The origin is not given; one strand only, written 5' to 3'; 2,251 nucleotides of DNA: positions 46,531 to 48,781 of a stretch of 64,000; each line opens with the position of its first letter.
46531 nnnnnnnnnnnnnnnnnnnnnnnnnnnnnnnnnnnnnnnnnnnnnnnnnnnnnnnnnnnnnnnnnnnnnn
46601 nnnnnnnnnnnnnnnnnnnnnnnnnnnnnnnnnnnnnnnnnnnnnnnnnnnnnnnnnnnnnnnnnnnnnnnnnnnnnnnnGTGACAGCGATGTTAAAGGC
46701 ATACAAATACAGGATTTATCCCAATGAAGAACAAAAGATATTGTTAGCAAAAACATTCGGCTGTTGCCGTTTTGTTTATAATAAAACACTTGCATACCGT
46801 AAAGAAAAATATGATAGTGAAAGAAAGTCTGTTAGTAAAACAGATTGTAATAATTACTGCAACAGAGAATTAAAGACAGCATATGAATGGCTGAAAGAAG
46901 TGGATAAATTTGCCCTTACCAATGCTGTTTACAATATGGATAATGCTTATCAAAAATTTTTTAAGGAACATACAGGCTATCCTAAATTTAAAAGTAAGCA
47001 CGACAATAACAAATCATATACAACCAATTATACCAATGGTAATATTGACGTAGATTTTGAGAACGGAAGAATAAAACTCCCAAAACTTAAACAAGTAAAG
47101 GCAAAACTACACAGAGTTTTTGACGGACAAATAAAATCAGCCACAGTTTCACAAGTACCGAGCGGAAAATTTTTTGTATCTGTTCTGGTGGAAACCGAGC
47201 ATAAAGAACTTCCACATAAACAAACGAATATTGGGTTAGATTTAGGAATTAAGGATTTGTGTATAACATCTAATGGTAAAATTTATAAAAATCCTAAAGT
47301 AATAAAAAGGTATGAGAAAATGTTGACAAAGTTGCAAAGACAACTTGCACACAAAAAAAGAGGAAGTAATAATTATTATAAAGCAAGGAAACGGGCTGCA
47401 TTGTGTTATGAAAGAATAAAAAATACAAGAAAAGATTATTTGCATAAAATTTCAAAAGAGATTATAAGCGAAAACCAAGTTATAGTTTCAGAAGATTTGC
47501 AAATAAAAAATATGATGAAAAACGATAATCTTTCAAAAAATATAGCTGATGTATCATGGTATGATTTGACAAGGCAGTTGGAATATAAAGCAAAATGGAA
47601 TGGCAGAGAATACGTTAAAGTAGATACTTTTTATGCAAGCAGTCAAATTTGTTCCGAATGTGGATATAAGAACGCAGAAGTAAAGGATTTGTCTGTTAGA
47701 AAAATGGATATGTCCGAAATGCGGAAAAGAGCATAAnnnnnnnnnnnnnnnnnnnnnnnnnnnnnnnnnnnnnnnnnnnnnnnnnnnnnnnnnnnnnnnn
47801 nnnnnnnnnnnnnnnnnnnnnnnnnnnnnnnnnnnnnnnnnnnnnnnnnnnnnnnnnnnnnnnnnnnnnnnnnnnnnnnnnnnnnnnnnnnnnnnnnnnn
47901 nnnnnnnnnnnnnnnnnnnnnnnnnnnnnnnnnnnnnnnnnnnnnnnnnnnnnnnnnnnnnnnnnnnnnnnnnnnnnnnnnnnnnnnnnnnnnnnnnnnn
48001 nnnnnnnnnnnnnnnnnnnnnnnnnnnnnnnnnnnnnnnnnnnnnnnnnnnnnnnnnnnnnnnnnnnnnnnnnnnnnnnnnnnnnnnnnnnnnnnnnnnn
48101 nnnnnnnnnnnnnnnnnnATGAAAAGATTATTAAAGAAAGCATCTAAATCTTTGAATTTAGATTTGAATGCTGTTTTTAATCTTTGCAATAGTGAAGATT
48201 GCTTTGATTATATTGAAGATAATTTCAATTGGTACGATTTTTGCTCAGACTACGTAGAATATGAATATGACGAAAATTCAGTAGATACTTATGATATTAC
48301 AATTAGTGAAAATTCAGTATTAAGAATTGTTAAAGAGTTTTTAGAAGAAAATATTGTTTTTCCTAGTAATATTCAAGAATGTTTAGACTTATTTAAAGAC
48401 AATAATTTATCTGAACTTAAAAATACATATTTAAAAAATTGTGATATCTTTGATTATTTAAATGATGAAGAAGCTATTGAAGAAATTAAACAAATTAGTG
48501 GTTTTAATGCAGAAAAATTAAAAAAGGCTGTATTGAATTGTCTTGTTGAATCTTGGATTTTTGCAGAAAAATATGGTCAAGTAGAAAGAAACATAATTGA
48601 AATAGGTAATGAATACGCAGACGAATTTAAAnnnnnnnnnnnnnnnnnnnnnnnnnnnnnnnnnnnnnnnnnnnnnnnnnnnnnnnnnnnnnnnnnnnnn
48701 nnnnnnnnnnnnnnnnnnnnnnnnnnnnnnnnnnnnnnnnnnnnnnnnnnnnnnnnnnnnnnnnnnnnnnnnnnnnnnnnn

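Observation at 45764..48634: IS200/IS605 element inserted into one copy of a duplicated gene, with both gene halves still readable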

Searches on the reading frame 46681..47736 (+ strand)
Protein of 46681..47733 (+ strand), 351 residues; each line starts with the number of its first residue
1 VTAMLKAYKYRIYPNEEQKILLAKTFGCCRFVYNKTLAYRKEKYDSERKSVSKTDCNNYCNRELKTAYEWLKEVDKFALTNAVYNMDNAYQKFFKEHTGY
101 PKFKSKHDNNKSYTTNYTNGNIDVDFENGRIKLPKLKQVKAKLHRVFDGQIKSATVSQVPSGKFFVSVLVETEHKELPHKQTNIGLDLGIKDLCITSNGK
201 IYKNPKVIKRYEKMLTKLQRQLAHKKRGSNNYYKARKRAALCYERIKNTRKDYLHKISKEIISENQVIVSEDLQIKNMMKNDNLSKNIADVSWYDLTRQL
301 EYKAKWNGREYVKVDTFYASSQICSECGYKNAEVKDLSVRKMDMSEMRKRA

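Call 6: search_protein_families(library=pfam, proteins=[window:46681-47733:+], max_evalue=0.01)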
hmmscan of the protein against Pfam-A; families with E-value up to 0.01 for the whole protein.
window:46681-47733:+ (351 aa): 3 families
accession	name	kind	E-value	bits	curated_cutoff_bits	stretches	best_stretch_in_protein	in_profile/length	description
PF01385.25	OrfB_IS605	-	1.7e-25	90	30.5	1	168-281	2-119/120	Probable transposase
PF12323.14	HTH_OrfB_IS605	-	2.5e-23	81.8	21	1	4-49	1-47/47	Helix-turn-helix domain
PF07282.18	Cas12f1-like_TNB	-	3.2e-13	50.1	26.3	1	293-332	1-39/60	Cas12f1-like, TNB domain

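Call 26: find_related_loci(query=window:46681-47733:+, collection=genome_contigs, flank=2500)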
Query window:46681-47733:+ (351 aa) in genome_contigs; peptide patterns used: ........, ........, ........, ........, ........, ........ (x = any residue, [..] = any of these).
149 stretches matched a pattern; 71 encode a relative of the query (tblastn E <= 1e-3); 71 distinct loci.
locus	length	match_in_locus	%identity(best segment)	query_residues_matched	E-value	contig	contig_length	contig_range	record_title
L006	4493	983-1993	78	4-340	0e+0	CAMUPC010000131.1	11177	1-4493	MAG TPA_asm: uncultured Eubacterium sp. isolate SRR14038236_bin.36_metawrap_v1.3_MAG genome assembly, contig: NODE.7974_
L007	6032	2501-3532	68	3-348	6e-161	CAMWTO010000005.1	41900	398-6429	MAG TPA_asm: uncultured Ruminococcus sp. isolate SRR14411301_bin.8_metawrap_v1.3_MAG genome assembly, contig: NODE.47_le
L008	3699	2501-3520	53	6-346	6e-109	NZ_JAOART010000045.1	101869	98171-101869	MAG: Anaeromicrobium sp. isolate McD1.6 contig_91519, whole genome shotgun sequence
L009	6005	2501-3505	54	4-340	1e-107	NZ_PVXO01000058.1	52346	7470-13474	Clostridium liquoris strain DSM 100320 CLLI_contig000058, whole genome shotgun sequence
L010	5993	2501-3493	53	4-340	1e-107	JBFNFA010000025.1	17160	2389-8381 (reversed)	MAG: Clostridiaceae bacterium isolate AA2 NODE_1264_length_17160_cov_258.864893, whole genome shotgun sequence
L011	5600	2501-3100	79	1-200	5e-107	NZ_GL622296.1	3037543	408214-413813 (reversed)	Lachnoanaerobaculum saburreum DSM 3986 SCAFFOLD1, whole genome shotgun sequence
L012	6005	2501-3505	52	4-340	2e-106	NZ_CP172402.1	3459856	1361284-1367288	Haloimpatiens lingqiaonensis strain KCTC 15321 chromosome, complete genome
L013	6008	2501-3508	51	4-340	1e-106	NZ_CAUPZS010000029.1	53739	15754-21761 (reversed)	MAG: uncultured Clostridium sp. isolate ERR9969075_bin.7_MetaWRAP_v1.3_MAG ERZ21615759.136, whole genome shotgun sequenc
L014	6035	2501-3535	51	3-348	1e-105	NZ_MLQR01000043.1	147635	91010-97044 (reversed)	Anaerobacillus alkalilacustris strain DSM 18345 Ga0137925_145, whole genome shotgun sequence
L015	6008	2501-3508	51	4-340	1e-104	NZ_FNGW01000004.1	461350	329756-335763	Romboutsia lituseburensis DSM 797, whole genome shotgun sequence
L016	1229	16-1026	50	4-341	4e-112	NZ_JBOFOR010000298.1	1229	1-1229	MAG: Romboutsia sp. isolate WFFMC_MAG_257 k139_422730_flag=0_multi=132.8073_len=1229, whole genome shotgun sequence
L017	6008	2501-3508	51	4-340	1e-102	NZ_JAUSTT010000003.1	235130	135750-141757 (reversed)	Bacillus chungangensis strain DSM 23837 Ga0480524_03, whole genome shotgun sequence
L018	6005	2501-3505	51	4-340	1e-99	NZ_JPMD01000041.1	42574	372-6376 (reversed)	Clostridium sulfidigenes strain 113A c41, whole genome shotgun sequence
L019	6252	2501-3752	76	56-340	1e-93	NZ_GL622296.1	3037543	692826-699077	Lachnoanaerobaculum saburreum DSM 3986 SCAFFOLD1, whole genome shotgun sequence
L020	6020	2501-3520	45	6-346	1e-89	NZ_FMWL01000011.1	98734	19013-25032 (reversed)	Acidaminobacter hydrogenoformans DSM 2784, whole genome shotgun sequence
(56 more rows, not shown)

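Call 40: find_encoding_contigs(protein=window:46690-47736:+, flank=3000, max_places=10)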
Protein window:46690-47736:+ (348 aa): 8 contigs read that carry it; 3 places shown.
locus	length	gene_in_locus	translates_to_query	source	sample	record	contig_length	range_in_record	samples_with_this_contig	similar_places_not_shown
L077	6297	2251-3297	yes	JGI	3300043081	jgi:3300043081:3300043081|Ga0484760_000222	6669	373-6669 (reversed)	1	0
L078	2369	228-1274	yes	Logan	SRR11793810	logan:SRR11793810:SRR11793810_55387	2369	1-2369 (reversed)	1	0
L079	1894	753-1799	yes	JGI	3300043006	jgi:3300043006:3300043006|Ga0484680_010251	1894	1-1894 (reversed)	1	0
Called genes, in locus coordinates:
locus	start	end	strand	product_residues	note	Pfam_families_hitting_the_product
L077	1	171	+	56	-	?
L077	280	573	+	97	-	-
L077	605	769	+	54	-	-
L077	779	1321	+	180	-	-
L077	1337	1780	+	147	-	-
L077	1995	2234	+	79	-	PF01797:Y1_Tnp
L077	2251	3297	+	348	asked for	PF12323:HTH_OrfB_IS605, PF01385:OrfB_IS605, PF07282:Cas12f1-like_TNB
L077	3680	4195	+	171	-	-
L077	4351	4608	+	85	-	-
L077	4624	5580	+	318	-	PF24308:DUF7487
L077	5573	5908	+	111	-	PF02518:HATPase_c (weak)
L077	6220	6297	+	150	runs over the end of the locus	?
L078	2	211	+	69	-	?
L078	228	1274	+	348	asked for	PF12323:HTH_OrfB_IS605, PF01385:OrfB_IS605, PF07282:Cas12f1-like_TNB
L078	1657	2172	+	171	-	-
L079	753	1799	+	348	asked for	PF12323:HTH_OrfB_IS605, PF01385:OrfB_IS605, PF07282:Cas12f1-like_TNB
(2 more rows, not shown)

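Call 47: search_dna_similar(query=window:46690-47700:+, collection=phages, mode=protein, max_rows=30, max_evalue=1e-20)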
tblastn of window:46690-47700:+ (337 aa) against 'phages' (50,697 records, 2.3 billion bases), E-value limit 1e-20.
Records with a match: 389; places in all: 556; records where one place covers at least 80% of the query: 379.
Best place of each record, by identity: 60-80% 1; <60% 388.
By first word of the organism name: Staphylococcus 97; Mycobacterium 44; Lactobacillus 23; Bacillus 19; Helicobacter 18; Bacteriophage 17; Streptococcus 16; Prevotella 15; Campylobacter 11; Klebsiella 9; and 42 more.
By host as written in the record: - 47; Staphylococcus aureus 30; Mycobacterium smegmatis mc2 155 29; Prevotella sp. 15; Helicobacter pylori 12; Lactobacillus plantarum 10; Mycobacterium smegmatis mc#155 8; Streptococcus thermophilus 6; and 133 more.
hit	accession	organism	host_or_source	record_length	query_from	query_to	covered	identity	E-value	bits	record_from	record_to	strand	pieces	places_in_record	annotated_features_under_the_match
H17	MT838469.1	Bacteriophage sp.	human fecal samples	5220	47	337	86%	76.6%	6e-153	474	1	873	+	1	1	record has no annotation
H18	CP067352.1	Clostridioides phage ES-S-0173-01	Clostridioides sp. ES-S-0173-01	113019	3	337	99%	51.0%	6e-100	328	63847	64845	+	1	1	record has no annotation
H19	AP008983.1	Clostridium phage c-st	Clostridium botulinum type C strain ...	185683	1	337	100%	50.1%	2e-101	332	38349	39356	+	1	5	putative IS transposase (OrfB)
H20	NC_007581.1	Clostridium phage c-st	Clostridium botulinum type C strain ...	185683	1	337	100%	50.1%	2e-101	332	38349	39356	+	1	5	transposase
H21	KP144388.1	Geobacillus virus E3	failed fermentation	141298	1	337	100%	47.8%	4e-95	314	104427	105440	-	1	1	transposase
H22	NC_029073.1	Geobacillus virus E3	failed fermentation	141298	1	337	100%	47.8%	4e-95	314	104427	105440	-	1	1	transposase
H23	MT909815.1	Enterococcus phage iF6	Enterococcus faecium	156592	3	337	99%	47.5%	9e-95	313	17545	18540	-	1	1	transposase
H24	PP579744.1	Bacillus phage KKP_4049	Bacillus licheniformis KKP_3876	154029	3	337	99%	47.2%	1e-92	307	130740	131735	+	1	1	hypothetical protein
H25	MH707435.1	Bacillus phage BSP21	Bacillus subtilis KACC 17797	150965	3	337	99%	46.9%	7e-92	305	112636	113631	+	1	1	hypothetical protein: hypothetical protein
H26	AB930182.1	Bacillus phage SPG24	Bacillus subtilis G24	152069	3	337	99%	46.9%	7e-92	305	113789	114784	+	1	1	none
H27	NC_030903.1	Bacillus phage SPG24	Bacillus subtilis G24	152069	3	337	99%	46.9%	7e-92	305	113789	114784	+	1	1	transposase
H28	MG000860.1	Bacillus phage BSP9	Bacillus subtilis ATCC 15245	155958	3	337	99%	46.9%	7e-92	305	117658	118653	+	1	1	hypothetical protein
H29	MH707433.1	Bacillus phage BSP18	Bacillus subtilis KACC 17797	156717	3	337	99%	46.9%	7e-92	305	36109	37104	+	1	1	transposase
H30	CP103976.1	Clostridioides phage HGP05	Clostridioides difficile HGP05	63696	2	337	100%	46.6%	2e-90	300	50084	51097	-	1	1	record has no annotation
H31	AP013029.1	Bacillus phage phiNIT1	Bacillus subtilis (natto)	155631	3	337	99%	46.6%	7e-90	299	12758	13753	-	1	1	orf374: hypothetical protein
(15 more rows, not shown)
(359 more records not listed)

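Call 64: search_protein_families(library=ncbifam, proteins=[window:46690-47733:+], max_evalue=0.001)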
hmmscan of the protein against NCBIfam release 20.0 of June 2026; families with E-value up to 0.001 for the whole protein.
window:46690-47733:+ (348 aa): 5 families
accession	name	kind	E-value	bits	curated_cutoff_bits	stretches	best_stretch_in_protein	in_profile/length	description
NF038281.1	IS200_TnpB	exception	7e-137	456.3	425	1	3-340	2-337/360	IS200/IS605 family element RNA-guided endonuclease TnpB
NF040570.1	guided_TnpB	subfamily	1.4e-90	304.4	100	1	5-340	1-368/389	RNA-guided endonuclease TnpB family protein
NF038280.1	IS607_TnpB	exception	4.6e-45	154.3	350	1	1-329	2-361/431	IS607 family element RNA-guided endonuclease TnpB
NF038192.1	V_cas_c2c8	exception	1.3e-36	126.7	350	1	55-330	126-456/457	type V CRISPR-associated protein C2c8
TIGR01766.2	TIGR01766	domain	9.4e-17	61.3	32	1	244-317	2-82/82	IS200/IS605 family accessory protein TnpB-related protein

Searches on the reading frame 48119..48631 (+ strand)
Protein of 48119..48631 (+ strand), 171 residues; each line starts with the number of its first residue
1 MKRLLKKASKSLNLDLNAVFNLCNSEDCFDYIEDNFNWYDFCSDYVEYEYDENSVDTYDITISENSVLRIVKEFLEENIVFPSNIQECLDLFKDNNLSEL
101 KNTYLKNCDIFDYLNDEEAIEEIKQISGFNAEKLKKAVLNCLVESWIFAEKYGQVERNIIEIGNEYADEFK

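Call 6: search_protein_families(library=pfam, proteins=[window:48119-48631:+], max_evalue=0.01)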
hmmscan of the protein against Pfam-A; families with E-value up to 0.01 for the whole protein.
window:48119-48631:+ (171 aa): 0 families

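Call 31: search_protein_representatives(protein=window:48119-48631:+)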
Query: 171 residues. Proteins with E-value up to 0.001 (for the whole library): 3; up to 1e-10: 2; up to 1e-30: 1. The best 3 are listed.
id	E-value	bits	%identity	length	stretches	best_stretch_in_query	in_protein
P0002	9.7e-106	367.2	100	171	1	1-171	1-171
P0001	5.9e-23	97.9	48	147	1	14-144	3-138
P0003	6.1e-04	36.1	38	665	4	60-108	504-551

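Call 58: predict_structure(alignment_id=A3)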
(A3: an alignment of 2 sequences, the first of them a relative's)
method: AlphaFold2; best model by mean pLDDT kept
length: 171 residues; sequences in the alignment: 2
mean_pLDDT: 39.0   pTM: 0.29
mean pLDDT of the five models: 39.0, 37.7, 34.5, 33.8, 31.8
residues with pLDDT >= 90: 0; 70-90: 0; 50-70: 13; < 50: 158
segments of 3 or more residues with pLDDT < 50: 1-68, 78-133, 141-171
pLDDT, mean of each block of 10 residues (from residue 1): 23 34 35 41 39 37 43 49 44 42 37 38 41 50 43 33 32 36
secondary structure, 60 per line:
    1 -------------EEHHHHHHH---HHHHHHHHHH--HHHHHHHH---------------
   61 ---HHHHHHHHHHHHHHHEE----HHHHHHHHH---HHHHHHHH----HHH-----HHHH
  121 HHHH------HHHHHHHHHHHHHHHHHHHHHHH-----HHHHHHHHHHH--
elements in order: H16-22 H26-35 H38-45 H64-78 H85-93 H97-104 H117-124 H131-153 H159-169

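Call 64: search_protein_families(library=ncbifam, proteins=[window:48119-48631:+], max_evalue=0.001)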
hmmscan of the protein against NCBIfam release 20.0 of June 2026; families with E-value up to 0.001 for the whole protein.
window:48119-48631:+ (171 aa): 0 families

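Call 65: search_protein_families(library=phrogs, proteins=[window:48119-48631:+], max_evalue=0.01)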
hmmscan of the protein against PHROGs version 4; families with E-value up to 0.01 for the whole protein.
window:48119-48631:+ (171 aa): 0 families
